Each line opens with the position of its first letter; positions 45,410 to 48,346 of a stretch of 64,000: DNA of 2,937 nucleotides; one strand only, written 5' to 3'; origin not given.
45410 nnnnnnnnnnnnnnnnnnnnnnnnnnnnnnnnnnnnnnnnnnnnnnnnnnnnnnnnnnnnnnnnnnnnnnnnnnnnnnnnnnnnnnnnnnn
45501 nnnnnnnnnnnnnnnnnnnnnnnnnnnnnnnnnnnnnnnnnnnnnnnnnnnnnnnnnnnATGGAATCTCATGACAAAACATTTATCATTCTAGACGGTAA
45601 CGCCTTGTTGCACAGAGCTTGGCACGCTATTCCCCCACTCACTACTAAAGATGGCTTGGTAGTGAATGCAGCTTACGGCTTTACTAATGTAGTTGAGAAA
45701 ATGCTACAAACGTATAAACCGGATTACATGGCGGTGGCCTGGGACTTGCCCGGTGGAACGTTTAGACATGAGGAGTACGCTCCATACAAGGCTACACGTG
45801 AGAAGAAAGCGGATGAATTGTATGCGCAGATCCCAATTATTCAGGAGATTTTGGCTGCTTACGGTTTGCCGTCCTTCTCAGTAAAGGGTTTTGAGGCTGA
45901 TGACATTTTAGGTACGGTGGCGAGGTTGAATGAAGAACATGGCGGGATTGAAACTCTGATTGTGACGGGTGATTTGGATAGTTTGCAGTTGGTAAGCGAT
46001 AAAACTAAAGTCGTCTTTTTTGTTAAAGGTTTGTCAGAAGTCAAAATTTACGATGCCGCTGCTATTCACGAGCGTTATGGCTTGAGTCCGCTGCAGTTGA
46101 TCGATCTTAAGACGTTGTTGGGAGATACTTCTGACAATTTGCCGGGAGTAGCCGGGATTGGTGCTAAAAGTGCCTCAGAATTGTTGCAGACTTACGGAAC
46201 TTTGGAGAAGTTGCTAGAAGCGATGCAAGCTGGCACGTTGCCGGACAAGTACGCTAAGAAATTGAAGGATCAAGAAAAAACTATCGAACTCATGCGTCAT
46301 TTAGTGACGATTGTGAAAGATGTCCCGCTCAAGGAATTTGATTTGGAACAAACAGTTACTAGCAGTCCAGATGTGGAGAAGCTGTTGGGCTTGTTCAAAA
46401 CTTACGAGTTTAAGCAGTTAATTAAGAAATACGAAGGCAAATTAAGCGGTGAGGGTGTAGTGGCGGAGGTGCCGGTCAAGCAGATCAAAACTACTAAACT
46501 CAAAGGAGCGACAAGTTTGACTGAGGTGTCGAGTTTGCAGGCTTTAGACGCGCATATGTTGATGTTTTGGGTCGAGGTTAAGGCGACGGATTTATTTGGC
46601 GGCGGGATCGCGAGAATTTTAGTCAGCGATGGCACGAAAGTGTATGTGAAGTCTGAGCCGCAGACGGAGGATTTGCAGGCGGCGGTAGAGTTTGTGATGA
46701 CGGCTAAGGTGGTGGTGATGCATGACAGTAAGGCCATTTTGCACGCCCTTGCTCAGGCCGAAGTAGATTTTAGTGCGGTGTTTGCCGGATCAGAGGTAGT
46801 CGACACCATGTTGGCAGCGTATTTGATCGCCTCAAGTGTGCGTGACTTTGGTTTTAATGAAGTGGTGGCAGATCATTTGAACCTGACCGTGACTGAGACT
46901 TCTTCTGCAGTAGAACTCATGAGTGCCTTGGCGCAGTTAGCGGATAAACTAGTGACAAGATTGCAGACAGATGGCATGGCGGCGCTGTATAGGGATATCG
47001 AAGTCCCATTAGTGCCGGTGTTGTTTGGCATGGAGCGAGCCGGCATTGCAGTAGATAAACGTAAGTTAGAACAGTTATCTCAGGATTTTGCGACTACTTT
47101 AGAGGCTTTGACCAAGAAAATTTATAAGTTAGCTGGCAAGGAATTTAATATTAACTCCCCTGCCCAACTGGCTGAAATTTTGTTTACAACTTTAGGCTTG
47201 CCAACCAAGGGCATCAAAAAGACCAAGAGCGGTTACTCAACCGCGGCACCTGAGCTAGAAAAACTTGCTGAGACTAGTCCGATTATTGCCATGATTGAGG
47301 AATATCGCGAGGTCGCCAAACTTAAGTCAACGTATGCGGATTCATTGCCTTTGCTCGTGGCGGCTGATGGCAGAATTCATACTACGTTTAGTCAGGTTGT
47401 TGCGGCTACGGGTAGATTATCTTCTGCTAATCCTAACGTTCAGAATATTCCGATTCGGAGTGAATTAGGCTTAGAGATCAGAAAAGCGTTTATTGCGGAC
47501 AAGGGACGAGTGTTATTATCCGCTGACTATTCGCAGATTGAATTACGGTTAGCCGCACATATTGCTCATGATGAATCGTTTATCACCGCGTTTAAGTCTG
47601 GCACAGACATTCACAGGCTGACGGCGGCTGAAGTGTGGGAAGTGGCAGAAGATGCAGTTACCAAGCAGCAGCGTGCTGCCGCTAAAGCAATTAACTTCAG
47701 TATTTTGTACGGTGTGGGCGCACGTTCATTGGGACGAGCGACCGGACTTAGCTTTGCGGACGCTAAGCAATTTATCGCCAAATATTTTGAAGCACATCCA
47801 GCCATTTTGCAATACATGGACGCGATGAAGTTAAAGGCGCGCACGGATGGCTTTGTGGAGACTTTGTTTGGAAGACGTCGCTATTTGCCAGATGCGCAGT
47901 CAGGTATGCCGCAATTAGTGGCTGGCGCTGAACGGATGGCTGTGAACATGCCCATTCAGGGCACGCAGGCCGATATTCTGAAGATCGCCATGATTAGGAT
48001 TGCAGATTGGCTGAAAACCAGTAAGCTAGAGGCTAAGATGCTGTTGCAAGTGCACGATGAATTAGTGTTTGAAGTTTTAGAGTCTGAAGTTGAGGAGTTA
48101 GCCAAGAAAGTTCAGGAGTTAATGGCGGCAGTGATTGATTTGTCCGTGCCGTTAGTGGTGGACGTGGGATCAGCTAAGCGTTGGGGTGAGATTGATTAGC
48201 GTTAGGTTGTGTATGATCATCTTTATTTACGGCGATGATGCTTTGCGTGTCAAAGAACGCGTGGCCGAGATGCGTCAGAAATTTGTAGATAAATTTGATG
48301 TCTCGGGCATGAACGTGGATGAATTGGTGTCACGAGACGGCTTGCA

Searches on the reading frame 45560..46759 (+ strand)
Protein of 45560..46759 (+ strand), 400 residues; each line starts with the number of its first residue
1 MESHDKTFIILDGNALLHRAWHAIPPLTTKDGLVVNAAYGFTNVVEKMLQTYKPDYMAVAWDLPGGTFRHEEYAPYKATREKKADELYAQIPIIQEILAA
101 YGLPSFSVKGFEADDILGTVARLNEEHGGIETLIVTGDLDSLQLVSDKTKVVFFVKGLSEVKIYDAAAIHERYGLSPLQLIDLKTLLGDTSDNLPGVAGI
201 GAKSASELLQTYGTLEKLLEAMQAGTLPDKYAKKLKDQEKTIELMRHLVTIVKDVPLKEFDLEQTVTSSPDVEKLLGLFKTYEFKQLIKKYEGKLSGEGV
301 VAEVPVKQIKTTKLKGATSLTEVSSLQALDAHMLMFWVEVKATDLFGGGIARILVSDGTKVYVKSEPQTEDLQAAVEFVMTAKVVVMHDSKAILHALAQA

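Call 10: find_related_loci(query=window:45560-46759:+, collection=genome_contigs, flank=4000)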
Query window:45560-46759:+ (400 aa) in genome_contigs; peptide patterns used: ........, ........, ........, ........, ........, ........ (x = any residue, [..] = any of these).
192 stretches matched a pattern; 7 encode a relative of the query (tblastn E <= 1e-3); 7 distinct loci.
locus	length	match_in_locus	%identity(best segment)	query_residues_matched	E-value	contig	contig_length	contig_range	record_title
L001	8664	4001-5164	58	3-400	3e-139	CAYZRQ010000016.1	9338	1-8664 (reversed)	MAG TPA_asm: uncultured Gammaproteobacteria bacterium isolate SRP062349_co6_358 genome assembly, contig: NODE_5945_lengt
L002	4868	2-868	56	113-400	7e-92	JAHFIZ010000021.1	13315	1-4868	MAG: Candidatus Uhrbacteria bacterium isolate nzgw374 NODE_4626_length_13316_cov_3.728306, whole genome shotgun sequence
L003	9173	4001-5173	58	6-397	1e-141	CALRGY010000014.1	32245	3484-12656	MAG: Candidatus Uhrbacteria bacterium isolate TrH-25oct19-103 genome assembly, contig: TrH-25oct19-C2387, whole genome s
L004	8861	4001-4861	43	1-290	4e-72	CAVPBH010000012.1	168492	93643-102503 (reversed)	MAG: uncultured Chloroflexia bacterium isolate MFD00032.bin.1.166 genome assembly, contig: contig_20935, whole genome sh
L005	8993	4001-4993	40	1-331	7e-71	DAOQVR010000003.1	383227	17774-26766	MAG TPA_asm: Anaerolineae bacterium isolate AMR_MDS_1083 NODE_8_length_383227_cov_23.869513, whole genome shotgun sequen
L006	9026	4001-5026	36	5-346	2e-64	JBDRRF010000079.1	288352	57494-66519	MAG: Pseudomonadota bacterium isolate MEGAHIT-group-2.86 k141_104636, whole genome shotgun sequence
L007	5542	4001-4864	39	5-293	5e-56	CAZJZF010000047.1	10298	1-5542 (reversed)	MAG TPA_asm: uncultured Lentimicrobiaceae bacterium isolate binchicken_co245_173 genome assembly, contig: NODE_7777_leng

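Call 46: search_protein_families(library=pfam, proteins=[L001:3077-3884:+], max_evalue=1)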
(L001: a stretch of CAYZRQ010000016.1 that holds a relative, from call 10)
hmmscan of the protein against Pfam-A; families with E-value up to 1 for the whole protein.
L001:3077-3884:+ (269 aa): 2 families
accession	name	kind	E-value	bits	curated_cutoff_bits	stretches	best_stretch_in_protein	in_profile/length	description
PF21918.1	cas_Cpf1_2nd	-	0.019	15.4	27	1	70-150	32-107/225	CRISPR-associated endonuclease Cpf1 REC2 domain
PF20606.3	DUF6799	-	0.085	13.1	26.8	0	151-189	2-38/63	Domain of unknown function (DUF6799)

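Call 90: search_protein_families(library=phrogs, proteins=[L001:3077-3884:+], max_evalue=0.1)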
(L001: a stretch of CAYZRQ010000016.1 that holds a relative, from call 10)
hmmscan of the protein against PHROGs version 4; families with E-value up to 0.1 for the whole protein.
L001:3077-3884:+ (269 aa): 0 families

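Call 91: search_protein_families(library=padloc, proteins=[L001:3077-3884:+], max_evalue=0.1)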
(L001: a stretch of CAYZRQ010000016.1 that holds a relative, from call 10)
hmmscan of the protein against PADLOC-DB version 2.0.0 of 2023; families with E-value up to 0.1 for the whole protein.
L001:3077-3884:+ (269 aa): 0 families

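Call 92: search_protein_families(library=ncbifam, proteins=[L001:3077-3884:+], max_evalue=0.1)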
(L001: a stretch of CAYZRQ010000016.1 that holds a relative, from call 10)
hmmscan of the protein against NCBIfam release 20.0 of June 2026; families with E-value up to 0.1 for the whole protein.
L001:3077-3884:+ (269 aa): 0 families

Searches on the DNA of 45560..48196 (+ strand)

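Call 95: search_rna_families(sources=[L008, L009, L011, L012, L013, L014, L016, L019], threshold=gathering)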
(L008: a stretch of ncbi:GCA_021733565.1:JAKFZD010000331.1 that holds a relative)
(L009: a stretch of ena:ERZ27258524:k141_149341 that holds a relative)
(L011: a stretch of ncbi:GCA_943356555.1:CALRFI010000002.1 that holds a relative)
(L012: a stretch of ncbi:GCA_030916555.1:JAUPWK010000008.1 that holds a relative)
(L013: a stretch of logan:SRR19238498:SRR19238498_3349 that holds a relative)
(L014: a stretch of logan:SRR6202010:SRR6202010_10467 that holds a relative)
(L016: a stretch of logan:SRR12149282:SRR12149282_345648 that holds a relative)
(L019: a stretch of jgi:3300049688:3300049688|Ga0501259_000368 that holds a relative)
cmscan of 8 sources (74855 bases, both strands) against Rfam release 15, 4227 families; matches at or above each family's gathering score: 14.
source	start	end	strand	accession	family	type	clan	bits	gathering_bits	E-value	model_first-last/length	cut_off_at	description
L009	11115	11187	+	RF00005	tRNA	Gene; tRNA;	CL00001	69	29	7.1e-13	1-71/71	no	tRNA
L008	2065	2138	+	RF00005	tRNA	Gene; tRNA;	CL00001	65.2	29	7.6e-12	1-71/71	no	tRNA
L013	2174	2247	+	RF00005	tRNA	Gene; tRNA;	CL00001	65.2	29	7.6e-12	1-71/71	no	tRNA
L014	1850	1921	+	RF00005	tRNA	Gene; tRNA;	CL00001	64.5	29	1.2e-11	1-71/71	no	tRNA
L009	4870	4941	-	RF00005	tRNA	Gene; tRNA;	CL00001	63.5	29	2.2e-11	1-71/71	no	tRNA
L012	2724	2795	-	RF00005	tRNA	Gene; tRNA;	CL00001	63.5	29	2.2e-11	1-71/71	no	tRNA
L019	793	864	+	RF00005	tRNA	Gene; tRNA;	CL00001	63.5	29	2.2e-11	1-71/71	no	tRNA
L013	2553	2624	-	RF00005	tRNA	Gene; tRNA;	CL00001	63.2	29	2.8e-11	1-71/71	no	tRNA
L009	2815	2888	+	RF00005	tRNA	Gene; tRNA;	CL00001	62.8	29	3.5e-11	1-71/71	no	tRNA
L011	4540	4611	-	RF00005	tRNA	Gene; tRNA;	CL00001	61.9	29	6.3e-11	1-71/71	no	tRNA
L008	4681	4752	-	RF00005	tRNA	Gene; tRNA;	CL00001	61.5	29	7.9e-11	1-71/71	no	tRNA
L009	10835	10907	+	RF00005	tRNA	Gene; tRNA;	CL00001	57.1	29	1.3e-09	1-71/71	no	tRNA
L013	8278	8349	+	RF00005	tRNA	Gene; tRNA;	CL00001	57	29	1.4e-09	1-71/71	no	tRNA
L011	11478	11549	+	RF00005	tRNA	Gene; tRNA;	CL00001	53.1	29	1.7e-08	1-71/71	no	tRNA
